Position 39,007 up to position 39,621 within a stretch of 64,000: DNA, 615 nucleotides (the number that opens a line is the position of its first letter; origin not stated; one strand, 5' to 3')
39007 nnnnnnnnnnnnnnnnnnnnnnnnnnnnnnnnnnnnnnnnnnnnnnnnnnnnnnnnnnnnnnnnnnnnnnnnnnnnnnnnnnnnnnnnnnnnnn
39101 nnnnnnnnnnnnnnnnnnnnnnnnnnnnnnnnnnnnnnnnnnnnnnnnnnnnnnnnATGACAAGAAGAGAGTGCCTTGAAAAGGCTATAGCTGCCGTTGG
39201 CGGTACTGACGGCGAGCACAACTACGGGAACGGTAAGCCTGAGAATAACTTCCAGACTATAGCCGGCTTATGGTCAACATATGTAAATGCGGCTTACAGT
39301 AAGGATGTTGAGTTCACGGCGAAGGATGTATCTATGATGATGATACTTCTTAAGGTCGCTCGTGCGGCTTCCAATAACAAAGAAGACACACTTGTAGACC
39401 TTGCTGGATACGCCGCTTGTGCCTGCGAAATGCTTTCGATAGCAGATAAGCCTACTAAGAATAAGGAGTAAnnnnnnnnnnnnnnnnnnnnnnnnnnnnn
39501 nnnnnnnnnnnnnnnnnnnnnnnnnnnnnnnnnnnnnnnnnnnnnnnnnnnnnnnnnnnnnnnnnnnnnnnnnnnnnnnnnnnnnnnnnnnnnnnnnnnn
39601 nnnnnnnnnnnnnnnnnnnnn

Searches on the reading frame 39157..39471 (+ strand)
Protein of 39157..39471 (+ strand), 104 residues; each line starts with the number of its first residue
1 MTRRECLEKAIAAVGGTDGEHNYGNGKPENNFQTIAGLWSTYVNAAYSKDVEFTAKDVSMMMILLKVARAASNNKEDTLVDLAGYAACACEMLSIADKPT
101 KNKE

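Call 78: search_protein_families(library=pfam, proteins=[window:39157-39471:+], max_evalue=0.001)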
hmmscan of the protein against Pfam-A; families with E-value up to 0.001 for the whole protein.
window:39157-39471:+ (104 aa): 1 family
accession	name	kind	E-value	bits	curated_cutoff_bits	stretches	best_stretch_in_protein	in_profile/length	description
PF19905.4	DUF6378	-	9.5e-23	80.7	27.1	1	6-92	2-80/81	Domain of unknown function (DUF6378)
